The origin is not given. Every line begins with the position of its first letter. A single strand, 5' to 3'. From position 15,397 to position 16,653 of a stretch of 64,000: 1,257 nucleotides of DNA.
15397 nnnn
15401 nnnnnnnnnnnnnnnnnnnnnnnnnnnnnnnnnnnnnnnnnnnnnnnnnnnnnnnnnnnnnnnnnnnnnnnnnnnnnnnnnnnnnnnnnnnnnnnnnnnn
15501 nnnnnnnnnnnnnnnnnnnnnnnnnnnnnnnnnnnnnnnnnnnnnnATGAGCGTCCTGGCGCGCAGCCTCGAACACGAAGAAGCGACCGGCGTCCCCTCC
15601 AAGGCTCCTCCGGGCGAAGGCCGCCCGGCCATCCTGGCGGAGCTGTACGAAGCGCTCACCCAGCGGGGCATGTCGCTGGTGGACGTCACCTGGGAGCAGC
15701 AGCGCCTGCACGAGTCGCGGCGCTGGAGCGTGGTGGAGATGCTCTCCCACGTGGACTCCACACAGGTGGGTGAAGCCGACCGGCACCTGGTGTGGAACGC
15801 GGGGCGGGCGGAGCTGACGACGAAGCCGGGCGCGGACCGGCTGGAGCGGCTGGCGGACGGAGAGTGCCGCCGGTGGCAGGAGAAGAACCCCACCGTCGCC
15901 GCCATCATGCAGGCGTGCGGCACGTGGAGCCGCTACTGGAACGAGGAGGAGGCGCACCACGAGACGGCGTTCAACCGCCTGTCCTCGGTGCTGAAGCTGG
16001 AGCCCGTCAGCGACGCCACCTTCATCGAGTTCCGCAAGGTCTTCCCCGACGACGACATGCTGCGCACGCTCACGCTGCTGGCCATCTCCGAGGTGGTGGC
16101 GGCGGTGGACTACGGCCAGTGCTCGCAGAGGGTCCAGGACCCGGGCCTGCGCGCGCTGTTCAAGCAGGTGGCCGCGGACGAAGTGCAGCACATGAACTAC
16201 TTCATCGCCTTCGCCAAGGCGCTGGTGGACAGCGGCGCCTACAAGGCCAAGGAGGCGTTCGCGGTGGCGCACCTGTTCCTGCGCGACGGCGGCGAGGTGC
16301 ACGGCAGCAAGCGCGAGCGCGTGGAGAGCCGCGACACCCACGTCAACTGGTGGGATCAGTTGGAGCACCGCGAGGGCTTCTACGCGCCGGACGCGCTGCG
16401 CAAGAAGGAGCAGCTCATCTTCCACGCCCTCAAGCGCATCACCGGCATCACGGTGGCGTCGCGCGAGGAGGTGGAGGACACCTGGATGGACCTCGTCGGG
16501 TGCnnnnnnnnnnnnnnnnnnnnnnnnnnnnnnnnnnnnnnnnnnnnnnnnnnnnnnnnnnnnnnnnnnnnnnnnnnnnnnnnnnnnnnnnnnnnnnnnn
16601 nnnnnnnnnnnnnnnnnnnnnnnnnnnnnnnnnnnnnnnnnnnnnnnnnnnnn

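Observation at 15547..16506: Soluble di-iron carboxylate protein with paired ExxH motifs next to a carrier protein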

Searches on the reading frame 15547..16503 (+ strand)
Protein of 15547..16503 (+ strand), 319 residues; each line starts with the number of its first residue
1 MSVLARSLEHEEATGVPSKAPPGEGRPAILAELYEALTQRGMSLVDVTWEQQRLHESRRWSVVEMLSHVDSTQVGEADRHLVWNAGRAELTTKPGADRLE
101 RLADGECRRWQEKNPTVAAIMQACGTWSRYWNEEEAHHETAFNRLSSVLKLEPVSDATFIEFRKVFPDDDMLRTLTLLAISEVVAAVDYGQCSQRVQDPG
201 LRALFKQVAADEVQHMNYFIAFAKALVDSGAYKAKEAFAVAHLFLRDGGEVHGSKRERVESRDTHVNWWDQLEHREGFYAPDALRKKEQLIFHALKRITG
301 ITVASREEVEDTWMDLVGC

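Call 4: search_protein_families(library=pfam, proteins=[window:15547-16503:+], max_evalue=10)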
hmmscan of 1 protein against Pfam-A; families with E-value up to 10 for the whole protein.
window:15547-16503:+ (319 aa): 2 families
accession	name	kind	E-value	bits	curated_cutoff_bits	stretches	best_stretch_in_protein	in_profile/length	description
PF03405.20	FA_desaturase_2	-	0.0012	18.2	22.7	1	122-238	96-221/325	Fatty acid desaturase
PF02915.23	Rubrerythrin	-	0.0017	19.2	22.8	2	132-219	39-133/137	Rubrerythrin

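Call 5: search_protein_families(library=ncbifam, proteins=[window:15547-16503:+], max_evalue=10)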
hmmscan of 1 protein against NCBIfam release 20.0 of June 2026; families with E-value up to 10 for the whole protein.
window:15547-16503:+ (319 aa): 1 family
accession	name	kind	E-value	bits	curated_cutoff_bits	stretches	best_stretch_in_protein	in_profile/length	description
NF058679.1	EncB_fam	subfamily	0.13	12.2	90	1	167-237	17-87/117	encapsulin nanocompartment ferritin-likeEncB family encapsulin nanocompartment ferritin-like cargo protein cargo protein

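Call 10: find_homologous_proteins(query=window:15547-16503:+)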
Query window:15547-16503:+ (319 aa): 295 proteins with E <= 0.001 among 4019 candidates; the best 120 are listed.
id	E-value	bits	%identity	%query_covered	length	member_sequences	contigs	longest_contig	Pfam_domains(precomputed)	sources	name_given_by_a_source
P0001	2.4e-194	663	92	100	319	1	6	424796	-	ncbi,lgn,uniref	ncbi:ferritin-like domain-containing protein [Corallococcus sp. RDP092CA]|uniref:ferritin-like domai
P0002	5.6e-191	652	89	100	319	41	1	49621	-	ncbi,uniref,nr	ncbi:ferritin-like domain-containing protein [Corallococcus sp. CA054B]|uniref:ferritin-like domain-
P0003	3.2e-182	623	85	100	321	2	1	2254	-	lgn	-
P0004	7.2e-182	622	88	95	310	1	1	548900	-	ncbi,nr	ncbi:ferritin-like domain-containing protein [Corallococcus sp. c25j21]|nr:ferritin-like domain-cont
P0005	8.1e-182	622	88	95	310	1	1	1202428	-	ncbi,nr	ncbi:ferritin-like domain-containing protein [Corallococcus sp. Z5C101001]|nr:ferritin-like domain-c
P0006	2.6e-181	620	84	100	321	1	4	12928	-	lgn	-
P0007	1.0e-177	608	83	100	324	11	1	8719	-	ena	-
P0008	1.6e-176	604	90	91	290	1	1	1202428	-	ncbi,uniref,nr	ncbi:ferritin-like domain-containing protein [Corallococcus sp. Z5C101001]|uniref:ferritin-like doma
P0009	1.2e-159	549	75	98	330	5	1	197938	-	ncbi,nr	ncbi:ferritin-like domain-containing protein [Myxococcaceae bacterium JPH2]|nr:ferritin-like domain-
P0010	5.5e-159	547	77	94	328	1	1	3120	-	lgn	-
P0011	2.6e-158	544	75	98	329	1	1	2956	-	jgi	jgi:hypothetical protein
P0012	2.2e-156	538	75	97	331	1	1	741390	-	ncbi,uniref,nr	ncbi:ferritin-like domain-containing protein [Hyalangium versicolor]|uniref:ferritin-like domain-con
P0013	2.7e-156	538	75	97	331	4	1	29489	-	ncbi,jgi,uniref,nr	ncbi:ferritin-like domain-containing protein [Hyalangium sp.]|uniref:ferritin-like domain-containing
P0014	9.3e-156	536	76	94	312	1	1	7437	-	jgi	-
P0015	1.5e-154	532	77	92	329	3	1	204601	-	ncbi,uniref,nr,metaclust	ncbi:hypothetical protein SAMN05444354_11786 [Stigmatella aurantiaca]|uniref:Ferritin-like domain-co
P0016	2.0e-153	528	71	100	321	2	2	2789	PF02915.24,PF03405.21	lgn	-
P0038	4.0e-147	508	72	96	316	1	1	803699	PF03405.21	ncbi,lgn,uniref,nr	ncbi:acyl-ACP desaturase [Streptomyces sp. ME19-01-6]|uniref:acyl-ACP desaturase n=1 Tax=Streptomyce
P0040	1.3e-146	506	71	100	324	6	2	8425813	-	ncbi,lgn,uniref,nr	ncbi:ferritin-like domain-containing protein [Kitasatospora sp. NBC_01266]|uniref:ferritin-like doma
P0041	3.8e-146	504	72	96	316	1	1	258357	PF03405.21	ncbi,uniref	ncbi:acyl-ACP desaturase [Streptomyces sparsogenes]|uniref:acyl-ACP desaturase n=1 Tax=Streptomyces 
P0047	1.7e-145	502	70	97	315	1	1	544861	PF03405.21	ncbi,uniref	ncbi:acyl-ACP desaturase [Streptomyces sp. NPDC059679]|uniref:acyl-ACP desaturase n=1 Tax=Streptomyc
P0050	2.7e-145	502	71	96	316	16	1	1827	PF03405.21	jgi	jgi:hypothetical protein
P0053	9.9e-145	500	69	98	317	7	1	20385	-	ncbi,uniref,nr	ncbi:hypothetical protein [Frankia gtarii]|uniref:hypothetical protein n=1 Tax=Frankia gtarii TaxID=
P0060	2.3e-144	499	71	96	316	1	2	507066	PF03405.21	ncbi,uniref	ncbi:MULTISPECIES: acyl-ACP desaturase [unclassified Streptomyces]|uniref:acyl-ACP desaturase n=1 Ta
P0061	2.3e-144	498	71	96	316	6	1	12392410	PF03405.21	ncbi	ncbi:acyl-ACP desaturase [Streptomyces sp. LZ34]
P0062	2.4e-144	498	73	92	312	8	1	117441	PF03405.21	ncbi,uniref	ncbi:acyl-ACP desaturase [Catellatospora sp. NPDC049609]|uniref:acyl-ACP desaturase n=1 Tax=Catellat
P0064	4.4e-144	498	71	96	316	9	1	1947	PF03405.21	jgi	jgi:hypothetical protein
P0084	3.0e-141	488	73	92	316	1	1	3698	PF03405.21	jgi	jgi:hypothetical protein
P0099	1.1e-139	483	71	95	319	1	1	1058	PF03405.21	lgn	-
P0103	3.7e-139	481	68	97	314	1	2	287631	PF03405.21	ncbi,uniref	ncbi:acyl-ACP desaturase [Streptomyces sp. NPDC026672]|uniref:acyl-ACP desaturase n=1 Tax=unclassifi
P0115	2.9e-137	475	68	97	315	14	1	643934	PF03405.21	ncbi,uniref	ncbi:acyl-ACP desaturase [Kitasatospora sp. NPDC052868]|uniref:acyl-ACP desaturase n=1 Tax=Kitasatos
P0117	4.1e-137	475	71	92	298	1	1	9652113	PF03405.21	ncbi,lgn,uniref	ncbi:ferritin-like domain-containing protein [Kitasatospora sp. NBC_01560]|uniref:acyl-ACP desaturas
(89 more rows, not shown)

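Call 15: find_encoding_contigs(protein=P0040, flank=8000, max_places=2)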
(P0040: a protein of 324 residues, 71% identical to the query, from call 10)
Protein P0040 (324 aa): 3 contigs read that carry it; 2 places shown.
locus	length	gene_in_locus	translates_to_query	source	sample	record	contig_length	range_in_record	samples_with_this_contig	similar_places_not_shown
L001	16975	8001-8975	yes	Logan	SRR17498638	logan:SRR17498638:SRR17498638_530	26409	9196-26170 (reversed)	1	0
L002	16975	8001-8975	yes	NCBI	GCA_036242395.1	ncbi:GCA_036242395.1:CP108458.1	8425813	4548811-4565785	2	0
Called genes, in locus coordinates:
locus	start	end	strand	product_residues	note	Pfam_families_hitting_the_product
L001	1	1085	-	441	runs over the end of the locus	?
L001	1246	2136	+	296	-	PF12146:Hydrolase_4, PF00561:Abhydrolase_1, PF12697:Abhydrolase_6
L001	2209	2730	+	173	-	PF22029:PhyR_sigma2 (weak), PF04542:Sigma70_r2 (weak), PF08281:Sigma70_r4_2, PF04545:Sigma70_r4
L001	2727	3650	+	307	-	-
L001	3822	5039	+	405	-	PF02898:NO_synthase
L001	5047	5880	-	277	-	-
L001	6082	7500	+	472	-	PF07690:MFS_1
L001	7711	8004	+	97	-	-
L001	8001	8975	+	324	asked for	-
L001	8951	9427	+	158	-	PF01648:ACPS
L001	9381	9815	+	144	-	PF13279:4HBT_2, PF03061:4HBT (weak)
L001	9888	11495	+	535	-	PF00501:AMP-binding, PF23024:AMP-dom_DIP2-like (weak)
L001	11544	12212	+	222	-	PF00378:ECH_1, PF16113:ECH_2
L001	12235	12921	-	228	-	-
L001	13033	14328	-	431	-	PF05977:MFS_3, PF07690:MFS_1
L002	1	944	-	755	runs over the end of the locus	PF22842:Pel9A-like_beta_helix, PF05048:NosD (weak), PF13229:Beta_helix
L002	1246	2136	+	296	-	PF12146:Hydrolase_4, PF00561:Abhydrolase_1, PF12697:Abhydrolase_6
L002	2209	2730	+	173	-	PF22029:PhyR_sigma2 (weak), PF04542:Sigma70_r2 (weak), PF08281:Sigma70_r4_2, PF04545:Sigma70_r4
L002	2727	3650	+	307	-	-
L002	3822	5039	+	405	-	PF02898:NO_synthase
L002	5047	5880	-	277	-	-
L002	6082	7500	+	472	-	PF07690:MFS_1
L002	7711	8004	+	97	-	-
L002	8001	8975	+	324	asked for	-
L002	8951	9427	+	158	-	PF01648:ACPS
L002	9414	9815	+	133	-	PF13279:4HBT_2, PF03061:4HBT (weak)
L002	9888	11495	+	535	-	PF00501:AMP-binding, PF23024:AMP-dom_DIP2-like (weak)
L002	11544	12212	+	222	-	PF00378:ECH_1, PF16113:ECH_2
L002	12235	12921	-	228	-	-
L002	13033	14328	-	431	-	PF05977:MFS_3, PF07690:MFS_1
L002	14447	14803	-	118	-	PF01022:HTH_5 (weak), PF12840:HTH_20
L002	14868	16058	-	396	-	PF02771:Acyl-CoA_dh_N, PF02770:Acyl-CoA_dh_M, PF00441:Acyl-CoA_dh_1, PF08028:Acyl-CoA_dh_2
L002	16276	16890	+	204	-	PF16925:TetR_C_13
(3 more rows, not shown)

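Call 16: find_encoding_contigs(protein=P0038, flank=8000, max_places=2)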
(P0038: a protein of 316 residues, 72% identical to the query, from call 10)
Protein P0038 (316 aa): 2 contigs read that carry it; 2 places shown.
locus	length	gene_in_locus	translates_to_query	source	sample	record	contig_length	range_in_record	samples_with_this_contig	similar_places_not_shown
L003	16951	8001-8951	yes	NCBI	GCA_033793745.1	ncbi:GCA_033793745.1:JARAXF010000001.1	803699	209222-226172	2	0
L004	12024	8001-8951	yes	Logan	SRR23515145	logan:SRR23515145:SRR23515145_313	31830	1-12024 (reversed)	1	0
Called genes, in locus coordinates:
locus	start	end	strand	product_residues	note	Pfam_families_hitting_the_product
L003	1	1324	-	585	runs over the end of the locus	PF02771:Acyl-CoA_dh_N (faint), PF02770:Acyl-CoA_dh_M, PF00441:Acyl-CoA_dh_1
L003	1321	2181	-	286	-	-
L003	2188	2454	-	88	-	PF02597:ThiS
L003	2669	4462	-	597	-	PF00501:AMP-binding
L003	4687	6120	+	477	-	PF07690:MFS_1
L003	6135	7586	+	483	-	PF00067:p450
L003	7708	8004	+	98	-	-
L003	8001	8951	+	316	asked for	PF03405:FA_desaturase_2 (weak)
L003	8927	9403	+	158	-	PF01648:ACPS (weak)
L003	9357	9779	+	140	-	PF13279:4HBT_2, PF03061:4HBT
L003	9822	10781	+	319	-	PF00561:Abhydrolase_1, PF12146:Hydrolase_4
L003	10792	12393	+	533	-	PF00501:AMP-binding, PF23024:AMP-dom_DIP2-like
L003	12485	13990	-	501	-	-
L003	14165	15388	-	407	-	PF06293:Kdo (weak), PF13224:DUF4032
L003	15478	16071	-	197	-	PF21993:TetR_C_13_2 (faint), PF00440:TetR_N, PF16925:TetR_C_13 (weak)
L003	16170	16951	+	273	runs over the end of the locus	PF01370:Epimerase (weak), PF05368:NmrA, PF13460:NAD_binding_10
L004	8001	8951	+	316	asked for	PF03405:FA_desaturase_2 (weak)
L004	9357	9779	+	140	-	PF13279:4HBT_2, PF03061:4HBT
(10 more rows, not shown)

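Call 17: find_encoding_contigs(protein=P0053, flank=8000, max_places=2)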
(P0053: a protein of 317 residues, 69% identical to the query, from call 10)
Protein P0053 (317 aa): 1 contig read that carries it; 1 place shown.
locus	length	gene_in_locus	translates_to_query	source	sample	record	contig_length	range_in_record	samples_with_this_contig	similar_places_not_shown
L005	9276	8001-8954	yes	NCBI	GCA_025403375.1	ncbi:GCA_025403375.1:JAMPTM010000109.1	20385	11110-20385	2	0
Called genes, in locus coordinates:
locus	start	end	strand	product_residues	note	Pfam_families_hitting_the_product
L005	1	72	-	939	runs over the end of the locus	PF01734:Patatin, PF11856:DUF3376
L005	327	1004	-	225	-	-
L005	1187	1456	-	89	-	PF13683:rve_3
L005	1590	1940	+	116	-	PF08388:GIIM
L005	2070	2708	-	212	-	PF01370:Epimerase, PF05368:NmrA, PF13460:NAD_binding_10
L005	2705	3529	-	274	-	PF13472:Lipase_GDSL_2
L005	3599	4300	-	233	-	-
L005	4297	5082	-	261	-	PF00106:adh_short, PF08659:KR, PF13561:adh_short_C2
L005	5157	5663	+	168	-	PF01047:MarR, PF12802:MarR_2, PF13412:HTH_24 (weak)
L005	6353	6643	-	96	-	-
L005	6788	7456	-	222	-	PF00378:ECH_1, PF16113:ECH_2 (weak)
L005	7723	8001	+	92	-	-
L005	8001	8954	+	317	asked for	-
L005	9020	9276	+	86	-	PF13279:4HBT_2, PF03061:4HBT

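Call 18: search_solved_structures(query=window:15547-16503:+, max_evalue=10, show_alignments=2)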
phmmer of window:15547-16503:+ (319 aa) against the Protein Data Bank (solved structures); distinct sequences matched with E-value up to 10: 9.
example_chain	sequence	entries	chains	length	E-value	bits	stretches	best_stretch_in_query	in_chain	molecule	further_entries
1za0_A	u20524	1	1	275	0.0059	19.2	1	124-228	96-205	POSSIBLE ACYL-[ACYL-CARRIER PROTEIN] DESATURASE DESA2 (ACYL-[ACP] DESATURASE) (STEAROYL-AC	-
5n5e_e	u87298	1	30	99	0.045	16.3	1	157-226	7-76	PFC_05175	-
7s5k_A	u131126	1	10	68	0.13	14.8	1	169-230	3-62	EncB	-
7s5c_A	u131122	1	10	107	0.13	14.8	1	169-231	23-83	EncB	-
2e0z_A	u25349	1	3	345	0.21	14.1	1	158-241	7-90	Virus-like particle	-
9kq3_C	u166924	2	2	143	0.3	13.6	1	48-93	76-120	Sdh3p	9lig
9kps_C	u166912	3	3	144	0.3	13.6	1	48-93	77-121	Sdh3p | Succinate dehydrogenase [ubiquinone] cytochrome b subunit, mitochondrial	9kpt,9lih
9qdl_C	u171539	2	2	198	0.52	12.8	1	48-93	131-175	Succinate dehydrogenase [ubiquinone] cytochrome b subunit, mitochondrial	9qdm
6lo8_C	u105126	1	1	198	0.52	12.8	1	48-93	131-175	Succinate dehydrogenase [ubiquinone] cytochrome b subunit, mitochondrial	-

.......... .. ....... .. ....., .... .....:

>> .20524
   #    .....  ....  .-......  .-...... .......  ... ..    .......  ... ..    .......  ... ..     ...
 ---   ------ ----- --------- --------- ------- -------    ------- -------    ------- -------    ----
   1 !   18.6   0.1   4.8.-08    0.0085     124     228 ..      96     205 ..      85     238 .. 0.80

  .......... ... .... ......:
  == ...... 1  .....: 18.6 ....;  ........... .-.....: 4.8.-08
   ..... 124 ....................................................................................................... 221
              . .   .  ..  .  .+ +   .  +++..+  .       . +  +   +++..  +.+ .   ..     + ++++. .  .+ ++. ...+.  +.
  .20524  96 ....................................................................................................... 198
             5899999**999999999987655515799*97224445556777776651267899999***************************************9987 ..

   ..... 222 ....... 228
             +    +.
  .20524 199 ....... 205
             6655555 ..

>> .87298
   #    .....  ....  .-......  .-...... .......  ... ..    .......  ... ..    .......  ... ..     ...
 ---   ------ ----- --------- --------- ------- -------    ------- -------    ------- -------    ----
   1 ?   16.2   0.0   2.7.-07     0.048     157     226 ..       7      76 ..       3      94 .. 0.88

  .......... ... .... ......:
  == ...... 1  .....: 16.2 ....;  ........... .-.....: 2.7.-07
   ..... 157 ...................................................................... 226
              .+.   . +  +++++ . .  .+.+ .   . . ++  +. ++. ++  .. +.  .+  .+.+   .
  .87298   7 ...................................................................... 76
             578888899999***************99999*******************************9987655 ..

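Call 24: search_protein_families(library=pfam, proteins=[L002:7711-8001:+, L003:7708-8001:+, L005:7723-7998:+], max_evalue=10)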
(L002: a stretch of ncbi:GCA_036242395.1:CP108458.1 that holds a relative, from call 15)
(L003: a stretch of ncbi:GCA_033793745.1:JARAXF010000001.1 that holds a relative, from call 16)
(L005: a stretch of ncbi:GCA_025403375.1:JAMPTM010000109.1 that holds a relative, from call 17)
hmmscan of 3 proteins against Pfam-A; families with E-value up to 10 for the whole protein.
L002:7711-8001:+ (97 aa): 0 families

L003:7708-8001:+ (98 aa): 1 family
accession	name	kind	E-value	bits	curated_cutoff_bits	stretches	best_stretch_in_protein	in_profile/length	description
PF02110.20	HK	-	0.064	13.1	27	1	24-59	20-53/247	Hydroxyethylthiazole kinase family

L005:7723-7998:+ (92 aa): 0 families

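Call 29: find_related_loci(query=A1, collection=genome_contigs, flank=10000)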
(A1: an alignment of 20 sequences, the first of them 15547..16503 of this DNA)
Query A1 (319 aa) in genome_contigs; peptide patterns used: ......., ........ (x = any residue, [..] = any of these).
187 stretches matched a pattern; 83 encode a relative of the query (tblastn E <= 1e-3); the best 80 are kept; 80 distinct loci.
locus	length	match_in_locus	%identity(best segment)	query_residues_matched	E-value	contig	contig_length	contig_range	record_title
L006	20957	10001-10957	92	1-319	0e+0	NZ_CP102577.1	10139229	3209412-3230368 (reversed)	Corallococcus exercitus strain SDU142 chromosome, complete genome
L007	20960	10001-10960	93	1-319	0e+0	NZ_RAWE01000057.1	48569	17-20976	Corallococcus carmarthensis strain CA043D NODE_57_48569_cov_27.945_ID_10693, whole genome shotgun sequence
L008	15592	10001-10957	92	1-319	0e+0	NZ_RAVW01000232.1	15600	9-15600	Corallococcus exercitus strain AB043A NODE_232_15600_cov_11.2648_ID_16837, whole genome shotgun sequence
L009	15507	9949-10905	91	1-319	0e+0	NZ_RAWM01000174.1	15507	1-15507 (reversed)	Corallococcus interemptor strain AB047A NODE_174_15507_cov_70.0614_ID_8267, whole genome shotgun sequence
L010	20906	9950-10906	90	1-319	0e+0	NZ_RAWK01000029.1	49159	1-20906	Corallococcus aberystwythensis strain AB050A NODE_29_49159_cov_22.6943_ID_11495, whole genome shotgun sequence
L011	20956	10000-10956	82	7-319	1e-178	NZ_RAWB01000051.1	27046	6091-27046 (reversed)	Corallococcus llansteffanensis strain CA051B NODE_51_27046_cov_13.901, whole genome shotgun sequence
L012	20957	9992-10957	81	7-319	1e-177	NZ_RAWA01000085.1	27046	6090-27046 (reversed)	Corallococcus sp. CA053C NODE_85_27046_cov_24.434, whole genome shotgun sequence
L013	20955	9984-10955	81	1-319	7e-178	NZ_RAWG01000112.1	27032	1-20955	Corallococcus sicarius strain CA040B NODE_112_27032_cov_50.8474, whole genome shotgun sequence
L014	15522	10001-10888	87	24-319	4e-176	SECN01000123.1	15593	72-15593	MAG: Myxococcaceae bacterium isolate PMG_225 scaffold_5895, whole genome shotgun sequence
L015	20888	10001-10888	86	24-319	6e-175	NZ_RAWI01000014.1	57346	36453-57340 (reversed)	Corallococcus praedator strain CA031B NODE_14_57346_cov_33.701, whole genome shotgun sequence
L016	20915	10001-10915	75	8-319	1e-164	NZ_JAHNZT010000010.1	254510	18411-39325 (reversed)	Citreicoccus inhibens strain M34 NODE_10_length_254510_cov_18.993797, whole genome shotgun sequence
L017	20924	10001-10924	75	12-319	4e-161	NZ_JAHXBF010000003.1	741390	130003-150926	Hyalangium versicolor strain H56D21 NODE_3_length_741390_cov_21.580710, whole genome shotgun sequence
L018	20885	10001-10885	76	25-319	1e-160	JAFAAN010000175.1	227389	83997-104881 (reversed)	MAG: Proteobacteria bacterium isolate OH_PFB_83 k127_127417, whole genome shotgun sequence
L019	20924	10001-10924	73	12-319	1e-158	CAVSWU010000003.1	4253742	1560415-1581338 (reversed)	MAG: uncultured delta proteobacterium isolate MFD05674.bin.1.60 genome assembly, contig: contig_8560, whole genome shotg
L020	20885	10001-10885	74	25-319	2e-155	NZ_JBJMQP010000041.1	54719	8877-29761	MAG: Hyalangium sp. isolate H3_16_all_fractions_metab_25_68_0 k255_1469745, whole genome shotgun sequence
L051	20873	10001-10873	71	27-317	3e-141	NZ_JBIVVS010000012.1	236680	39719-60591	Kitasatospora sp. NPDC091207 NPDC091207_165_D9.ctg-0012, whole genome shotgun sequence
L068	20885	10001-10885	61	26-319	5e-126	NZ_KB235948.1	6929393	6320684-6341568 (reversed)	Oscillatoria sp. PCC 10802 Osc10802DRAFT_Contig7.7, whole genome shotgun sequence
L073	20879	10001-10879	60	25-319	3e-123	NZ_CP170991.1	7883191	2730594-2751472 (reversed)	Nostoc sp. C117 chromosome, complete genome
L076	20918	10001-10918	57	14-318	8e-120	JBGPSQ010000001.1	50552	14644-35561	MAG: Gallionellaceae bacterium isolate OBJ1_062018_130_14 k141_130364_length_50552_cov_9.0000, whole genome shotgun sequ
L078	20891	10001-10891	61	27-319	2e-117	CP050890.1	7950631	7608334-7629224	MAG: Thiohalocapsa sp. PB-PSB1 isolate PB-PSB1-LS01-2011a chromosome, complete genome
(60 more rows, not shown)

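Call 31: predict_structure(alignment_id=A1)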
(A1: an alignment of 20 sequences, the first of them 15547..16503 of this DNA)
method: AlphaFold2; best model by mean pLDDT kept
length: 319 residues; sequences in the alignment: 20
mean_pLDDT: 76.8   pTM: 0.79
mean pLDDT of the five models: 76.8, 74.8, 74.8, 72.0, 65.6
residues with pLDDT >= 90: 97; 70-90: 124; 50-70: 63; < 50: 35
segments of 3 or more residues with pLDDT < 50: 1-28, 263-266
pLDDT, mean of each block of 10 residues (from residue 1): 26 28 43 73 70 63 86 89 81 66 88 90 85 83 89 73 62 90 90 91 92 88 92 94 84 66 54 56 87 95 96 90
secondary structure, 60 per line:
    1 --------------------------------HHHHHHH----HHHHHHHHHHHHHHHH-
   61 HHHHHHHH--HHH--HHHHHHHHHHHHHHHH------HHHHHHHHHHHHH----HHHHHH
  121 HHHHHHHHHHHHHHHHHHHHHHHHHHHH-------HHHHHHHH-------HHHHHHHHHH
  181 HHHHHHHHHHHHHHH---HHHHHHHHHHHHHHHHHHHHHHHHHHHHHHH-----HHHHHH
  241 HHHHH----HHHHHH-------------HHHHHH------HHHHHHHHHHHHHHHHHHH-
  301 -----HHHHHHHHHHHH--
elements in order: H33-39 H44-59 H61-68 H76-91 H98-110 H115-148 H156-163 H171-195 H199-229 H235-245 H250-255 H269-274 H281-299 H306-317
